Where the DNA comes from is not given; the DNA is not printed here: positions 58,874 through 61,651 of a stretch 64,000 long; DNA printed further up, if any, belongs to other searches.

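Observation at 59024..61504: Uncharacterised 826-aa protein combining a PD-(D/E)xK-like core with a C-terminal SEC-C motif: candidate novel defence effector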

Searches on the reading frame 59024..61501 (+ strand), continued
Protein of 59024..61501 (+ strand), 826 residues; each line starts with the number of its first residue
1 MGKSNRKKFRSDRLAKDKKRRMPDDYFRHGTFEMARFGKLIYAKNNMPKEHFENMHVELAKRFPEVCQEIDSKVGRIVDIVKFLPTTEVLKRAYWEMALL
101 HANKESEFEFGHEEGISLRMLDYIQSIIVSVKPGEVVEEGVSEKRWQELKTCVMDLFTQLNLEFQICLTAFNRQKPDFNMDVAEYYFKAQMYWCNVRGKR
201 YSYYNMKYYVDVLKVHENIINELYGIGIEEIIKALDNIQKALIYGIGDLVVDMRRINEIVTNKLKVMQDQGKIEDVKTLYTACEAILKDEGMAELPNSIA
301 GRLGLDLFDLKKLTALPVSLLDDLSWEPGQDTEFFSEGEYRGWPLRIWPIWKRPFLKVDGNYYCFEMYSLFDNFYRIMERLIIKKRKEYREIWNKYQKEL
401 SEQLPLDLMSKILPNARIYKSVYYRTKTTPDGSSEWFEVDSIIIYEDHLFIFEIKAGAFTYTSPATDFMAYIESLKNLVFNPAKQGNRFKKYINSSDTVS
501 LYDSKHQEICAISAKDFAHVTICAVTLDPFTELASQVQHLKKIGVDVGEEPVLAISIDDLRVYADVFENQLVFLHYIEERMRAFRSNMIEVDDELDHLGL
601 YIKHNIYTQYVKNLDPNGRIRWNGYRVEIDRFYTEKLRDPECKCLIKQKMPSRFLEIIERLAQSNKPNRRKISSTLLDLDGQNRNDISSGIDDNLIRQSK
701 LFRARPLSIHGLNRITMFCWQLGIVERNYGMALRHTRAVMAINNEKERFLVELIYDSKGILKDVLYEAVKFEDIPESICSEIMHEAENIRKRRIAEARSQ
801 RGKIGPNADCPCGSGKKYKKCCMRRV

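Call 80: search_dna_similar(query=window:59024-61501:+, collection=plasmids, mode=protein, max_rows=25)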
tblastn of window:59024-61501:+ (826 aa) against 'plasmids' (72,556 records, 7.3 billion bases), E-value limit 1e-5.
Records with a match: 11; places in all: 11; records where one place covers at least 80% of the query: 5.
Best place of each record, by identity: <60% 11.
By first word of the organism name: Photobacterium 2; Rhodococcus 2; Aliarcobacter 1; Bradyrhizobium 1; Rhizobium 1; Exiguobacterium 1; Lactococcus 1; Salimicrobium 1; Sinorhizobium 1.
By predicted mobility (MOB-suite, as given by PLSDB): non-mobilizable 5; mobilizable 3; conjugative 3.
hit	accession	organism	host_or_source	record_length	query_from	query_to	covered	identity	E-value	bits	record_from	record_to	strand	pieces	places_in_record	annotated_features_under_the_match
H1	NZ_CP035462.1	Photobacterium damselae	Neophocaena asiaeorientalis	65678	18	823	98%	43.8%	0e+0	712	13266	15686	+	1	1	SEC-C metal-binding domain-containing protein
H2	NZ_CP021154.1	Photobacterium damselae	Neophocaena asiaeorientalis,Single ...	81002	18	823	98%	43.8%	0e+0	712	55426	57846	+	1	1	SEC-C metal-binding domain-containing protein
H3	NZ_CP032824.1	Aliarcobacter cryaerophilus ATCC 43158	bovine,cell culture,Aborted bovine ...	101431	65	824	92%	26.7%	4e-69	257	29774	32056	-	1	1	SEC-C metal-binding domain-containing protein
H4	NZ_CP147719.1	Bradyrhizobium sp. 2S1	-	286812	69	821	91%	25.7%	1e-48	194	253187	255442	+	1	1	SEC-C metal-binding domain-containing protein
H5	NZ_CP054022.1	Rhizobium indicum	Pisum sativum l. (pea),Pure culture,Pea ...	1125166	160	824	81%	26.7%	5e-59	226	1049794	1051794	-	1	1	record has no annotation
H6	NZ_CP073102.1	Exiguobacterium alkaliphilum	cell culture,soil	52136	189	801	74%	27.7%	1e-52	207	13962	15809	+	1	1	hypothetical protein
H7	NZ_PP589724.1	Lactococcus sp.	Bacterial culture,Dairy environment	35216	119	691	69%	28.7%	2e-72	267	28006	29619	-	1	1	NERD domain-containing protein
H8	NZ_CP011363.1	Salimicrobium jeotgali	-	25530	349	679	40%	24.6%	2e-12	79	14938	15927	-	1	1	hypothetical protein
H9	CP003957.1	Rhodococcus opacus PD630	-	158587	340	609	33%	24.6%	1e-6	60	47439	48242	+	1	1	hypothetical protein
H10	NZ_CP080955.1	Rhodococcus opacus PD630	cell culture,environmental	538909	340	609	33%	24.6%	1e-6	60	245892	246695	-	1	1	hypothetical protein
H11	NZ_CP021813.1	Sinorhizobium meliloti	Medicago truncatula,Single Cell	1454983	199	425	27%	24.9%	5e-10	71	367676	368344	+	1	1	none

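Call 81: search_dna_similar(query=window:59024-61501:+, collection=phages, mode=protein, max_rows=15)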
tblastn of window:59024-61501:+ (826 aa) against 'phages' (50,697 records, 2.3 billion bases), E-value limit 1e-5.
No match.

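Call 82: get_annotated_region(hit=H7, flank=6000)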
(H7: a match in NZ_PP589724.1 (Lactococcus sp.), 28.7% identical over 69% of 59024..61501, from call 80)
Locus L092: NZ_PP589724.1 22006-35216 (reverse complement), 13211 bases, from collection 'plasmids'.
description: Lactococcus sp. strain UCCL637 plasmid pUCCL637D, complete sequence
organism: Lactococcus sp. (NCBI taxid 44273)
taxonomy: Bacteria; Bacillota; Bacilli; Lactobacillales; Streptococcaceae; Lactococcus; Lactococcus sp.
host: -; source: Bacterial culture,Dairy environment; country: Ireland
typing (MOB-suite, as given by PLSDB): mobilizable; replicon rep_cluster_554; relaxase MOB_Unknown
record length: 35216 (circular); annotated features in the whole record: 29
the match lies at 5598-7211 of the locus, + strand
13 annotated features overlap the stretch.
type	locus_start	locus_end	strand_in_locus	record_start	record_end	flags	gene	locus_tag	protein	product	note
CDS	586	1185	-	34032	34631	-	-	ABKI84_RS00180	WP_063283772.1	recombinase family protein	GO:0006310 - DNA recombination [Evidence IEA]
CDS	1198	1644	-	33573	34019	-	-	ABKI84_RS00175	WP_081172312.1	hypothetical protein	-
CDS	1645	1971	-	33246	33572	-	-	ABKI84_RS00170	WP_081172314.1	BRCT domain-containing protein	-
CDS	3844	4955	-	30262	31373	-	-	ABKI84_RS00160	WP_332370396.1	IS3-like element IS981 family transposase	GO:0006313 - DNA transposition [Evidence IEA]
CDS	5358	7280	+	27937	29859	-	-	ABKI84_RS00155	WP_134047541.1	NERD domain-containing protein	-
CDS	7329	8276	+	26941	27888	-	-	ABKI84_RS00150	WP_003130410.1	IS30 family transposase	-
CDS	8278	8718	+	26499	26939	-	-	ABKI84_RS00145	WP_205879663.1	SEC-C metal-binding domain-containing protein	-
CDS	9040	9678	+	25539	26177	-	-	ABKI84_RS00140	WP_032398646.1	hypothetical protein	-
CDS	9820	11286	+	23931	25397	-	-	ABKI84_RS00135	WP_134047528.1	Y-family DNA polymerase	-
CDS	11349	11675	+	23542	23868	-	-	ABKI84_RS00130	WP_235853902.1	hypothetical protein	-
CDS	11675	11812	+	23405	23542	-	-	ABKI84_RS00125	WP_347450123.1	hypothetical protein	-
CDS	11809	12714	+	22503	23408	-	recA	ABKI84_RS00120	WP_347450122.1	recombinase RecA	GO:0006281 - DNA repair [Evidence IEA]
CDS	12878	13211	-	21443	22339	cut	-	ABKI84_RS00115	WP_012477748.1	nucleotidyl transferase AbiEii/AbiGii toxin family protein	-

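Call 105: find_encoding_contigs(protein=P0112, flank=10000, max_places=1)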
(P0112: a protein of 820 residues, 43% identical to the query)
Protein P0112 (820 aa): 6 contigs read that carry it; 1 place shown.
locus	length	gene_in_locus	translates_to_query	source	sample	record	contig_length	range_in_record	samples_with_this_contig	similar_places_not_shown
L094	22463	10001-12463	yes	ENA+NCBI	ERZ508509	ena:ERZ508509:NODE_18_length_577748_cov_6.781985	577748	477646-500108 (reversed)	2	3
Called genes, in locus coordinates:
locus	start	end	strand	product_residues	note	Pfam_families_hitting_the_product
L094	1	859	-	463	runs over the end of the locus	PF07044:DUF1329, PF17131:TP_0789-like (faint)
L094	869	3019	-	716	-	PF06980:DUF1302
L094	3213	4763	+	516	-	PF02798:GST_N, PF13417:GST_N_3, PF13409:GST_N_2, PF14497:GST_C_3 (faint), PF00043:GST_C (weak), PF13410:GST_C_2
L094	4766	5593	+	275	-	PF02798:GST_N, PF13409:GST_N_2, PF13417:GST_N_3, PF13410:GST_C_2 (faint)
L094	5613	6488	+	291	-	PF01370:Epimerase, PF05368:NmrA, PF13460:NAD_binding_10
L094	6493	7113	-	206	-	PF00440:TetR_N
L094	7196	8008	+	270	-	-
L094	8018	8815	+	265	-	PF02544:Steroid_dh, PF06966:DUF1295, PF04191:PEMT (weak)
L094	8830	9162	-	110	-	PF15731:MqsA_antitoxin (weak)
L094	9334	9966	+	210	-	PF08761:dUTPase_2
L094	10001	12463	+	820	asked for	PF02810:SEC-C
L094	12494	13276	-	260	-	-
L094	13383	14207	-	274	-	PF00106:adh_short, PF01370:Epimerase, PF08643:DUF1776, PF08659:KR, PF13561:adh_short_C2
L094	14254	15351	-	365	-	PF13409:GST_N_2, PF13417:GST_N_3, PF00043:GST_C (weak), PF13410:GST_C_2 (weak)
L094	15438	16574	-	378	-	PF16884:ADH_N_2, PF00107:ADH_zinc_N, PF13602:ADH_zinc_N_2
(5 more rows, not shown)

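Call 106: find_encoding_contigs(protein=P0039, flank=10000, max_places=1)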
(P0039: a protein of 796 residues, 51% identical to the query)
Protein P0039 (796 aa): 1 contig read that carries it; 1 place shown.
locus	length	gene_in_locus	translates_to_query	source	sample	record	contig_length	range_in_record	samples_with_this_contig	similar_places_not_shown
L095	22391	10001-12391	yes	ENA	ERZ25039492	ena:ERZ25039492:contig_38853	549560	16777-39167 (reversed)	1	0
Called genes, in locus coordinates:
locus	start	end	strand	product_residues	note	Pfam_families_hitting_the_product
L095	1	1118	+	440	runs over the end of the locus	PF05977:MFS_3, PF07690:MFS_1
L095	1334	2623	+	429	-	PF05977:MFS_3, PF07690:MFS_1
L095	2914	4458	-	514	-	PF03150:CCP_MauG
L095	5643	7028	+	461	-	PF05977:MFS_3, PF07690:MFS_1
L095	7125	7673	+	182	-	-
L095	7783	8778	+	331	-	PF04909:Amidohydro_2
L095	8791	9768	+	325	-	PF01244:Peptidase_M19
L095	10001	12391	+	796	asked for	PF02810:SEC-C (weak)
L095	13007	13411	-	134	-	PF18902:DUF5658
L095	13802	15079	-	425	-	PF07690:MFS_1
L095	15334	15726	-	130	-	PF00903:Glyoxalase, PF13669:Glyoxalase_4 (weak), PF22677:Ble-like_N (faint), PF18029:Glyoxalase_6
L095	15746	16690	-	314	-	PF13379:NMT1_2, PF09084:NMT1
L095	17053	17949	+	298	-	PF13370:Fer4_13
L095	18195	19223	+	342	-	PF13531:SBP_bac_11 (weak), PF13343:SBP_bac_6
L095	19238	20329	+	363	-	PF04909:Amidohydro_2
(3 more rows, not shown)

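Call 107: find_encoding_contigs(protein=P0047, flank=10000, max_places=1)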
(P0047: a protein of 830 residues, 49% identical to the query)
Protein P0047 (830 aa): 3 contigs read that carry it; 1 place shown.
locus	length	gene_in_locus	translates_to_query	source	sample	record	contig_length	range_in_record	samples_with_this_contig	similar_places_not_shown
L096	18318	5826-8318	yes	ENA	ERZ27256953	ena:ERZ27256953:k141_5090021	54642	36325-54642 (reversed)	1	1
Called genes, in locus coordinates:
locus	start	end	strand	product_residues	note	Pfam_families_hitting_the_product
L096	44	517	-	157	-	PF01935:DUF87 (weak)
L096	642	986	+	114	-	-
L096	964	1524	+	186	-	-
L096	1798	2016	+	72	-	-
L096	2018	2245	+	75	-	-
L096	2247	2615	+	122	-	-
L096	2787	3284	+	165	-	-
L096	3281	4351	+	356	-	PF00589:Phage_integrase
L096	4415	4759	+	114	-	-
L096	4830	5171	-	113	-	-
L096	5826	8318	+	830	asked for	PF02810:SEC-C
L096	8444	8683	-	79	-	PF21983:NikA-like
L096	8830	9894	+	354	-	-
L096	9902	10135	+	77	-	-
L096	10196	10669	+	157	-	-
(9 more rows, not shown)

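Call 109: search_protein_families(library=pfam, alignment_id=A3, max_evalue=0.01)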
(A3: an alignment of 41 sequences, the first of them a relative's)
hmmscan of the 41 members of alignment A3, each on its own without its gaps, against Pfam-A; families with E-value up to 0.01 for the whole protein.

A. member 1, P0270 (710 aa): 2 families
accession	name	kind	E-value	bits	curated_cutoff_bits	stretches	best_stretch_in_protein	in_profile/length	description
PF02810.21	SEC-C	-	1.4e-05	25.3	20.4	1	692-710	1-19/19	SEC-C motif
PF08378.17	NERD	-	0.0019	19.1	22.1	1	298-389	2-91/111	Nuclease-related domain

B. families by the number of members that match (of 41 scanned): 5 families
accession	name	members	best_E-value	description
PF02810.21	SEC-C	38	1.8e-10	SEC-C motif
PF08378.17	NERD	38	1.5e-07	Nuclease-related domain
PF20247.3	DUF6602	4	0.00086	Domain of unknown function (DUF6602)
PF09002.17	Card1_endonuc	1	0.001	Card1-like, endonuclease domain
PF02875.26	Mur_ligase_C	1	0.0023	Mur ligase, glutamate ligase domain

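Call 112: search_protein_families(library=padloc, alignment_id=A5, max_evalue=0.00001)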
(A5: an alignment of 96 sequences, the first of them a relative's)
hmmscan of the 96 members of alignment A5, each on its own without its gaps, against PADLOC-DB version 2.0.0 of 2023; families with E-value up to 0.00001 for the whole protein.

A. member 1, L001:1237-2139:- (300 aa): 0 families

B. families by the number of members that match (of 96 scanned): 31 families (the first 25 are shown)
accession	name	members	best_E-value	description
PDLC02769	SspB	1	1.2e-94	SspB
PDLC02768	SspB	1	7.1e-69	SspB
PDLC02766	SspB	1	1.1e-66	SspB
PDLC02764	SspB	1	3.9e-48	SspB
PDLC02765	SspB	1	8.6e-48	SspB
PDLC02760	SspB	1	8.6e-45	SspB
PDLC04135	mad3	1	5e-30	mads_3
PDLC02762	SspB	1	4.2e-26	SspB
PDLC02767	SspB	1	7.6e-26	SspB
PDLC02763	SspB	1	1.4e-25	SspB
PDLC02761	SspB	1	8.2e-21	SspB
PDLC04134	mad2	1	5.3e-19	mads_2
PDLC04783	PDC-M72A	1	2.4e-15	-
PDLC04132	HNH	1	9.4e-14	-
PDLC02926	HTH_VI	1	2.3e-13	-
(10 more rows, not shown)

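Call 113: find_encoding_contigs(protein=P0311, flank=8000, max_places=5)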
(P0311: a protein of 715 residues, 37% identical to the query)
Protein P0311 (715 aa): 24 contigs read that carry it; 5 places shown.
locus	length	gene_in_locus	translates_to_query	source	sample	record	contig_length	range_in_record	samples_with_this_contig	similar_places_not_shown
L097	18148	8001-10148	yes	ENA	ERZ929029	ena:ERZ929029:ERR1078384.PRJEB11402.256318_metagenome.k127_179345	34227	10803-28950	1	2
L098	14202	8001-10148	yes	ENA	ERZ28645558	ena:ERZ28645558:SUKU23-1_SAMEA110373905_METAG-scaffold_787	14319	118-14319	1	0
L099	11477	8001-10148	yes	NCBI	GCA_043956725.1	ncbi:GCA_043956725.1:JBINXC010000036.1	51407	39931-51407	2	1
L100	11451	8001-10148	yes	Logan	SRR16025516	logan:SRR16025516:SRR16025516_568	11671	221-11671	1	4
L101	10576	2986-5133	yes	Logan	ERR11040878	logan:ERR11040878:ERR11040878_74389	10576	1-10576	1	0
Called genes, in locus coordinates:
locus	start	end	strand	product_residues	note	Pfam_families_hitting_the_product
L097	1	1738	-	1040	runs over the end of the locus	PF04313:HSDR_N, PF04851:ResIII, PF18766:SWI2_SNF2, PF22679:T1R_D3-like, PF11867:T1RH-like_C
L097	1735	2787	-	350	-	PF17761:DUF1016_N, PF06250:YhcG_C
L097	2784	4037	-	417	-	PF01420:Methylase_S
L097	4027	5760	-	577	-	PF12161:HsdM_N, PF02384:N6_Mtase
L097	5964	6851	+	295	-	PF10137:CAP12-PCTIR_TIR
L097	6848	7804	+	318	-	PF02899:Phage_int_SAM_1, PF00589:Phage_integrase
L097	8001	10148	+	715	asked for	PF02810:SEC-C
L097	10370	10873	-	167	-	-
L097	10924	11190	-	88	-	-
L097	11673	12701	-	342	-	PF00437:T2SSE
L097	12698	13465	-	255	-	-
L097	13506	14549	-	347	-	-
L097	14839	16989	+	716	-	PF12696:TraG-D_C (weak)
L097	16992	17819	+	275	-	PF02374:ArsA_ATPase (weak), PF06564:CBP_BcsQ (weak), PF09140:MipZ (weak), PF10609:ParA, PF13614:AAA_31, PF01656:CbiA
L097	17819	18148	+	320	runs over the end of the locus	PF02195:ParB_N (weak), PF08535:KorB (weak)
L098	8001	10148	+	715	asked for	PF02810:SEC-C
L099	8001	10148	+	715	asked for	PF02810:SEC-C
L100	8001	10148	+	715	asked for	PF02810:SEC-C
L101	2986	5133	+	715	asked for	PF02810:SEC-C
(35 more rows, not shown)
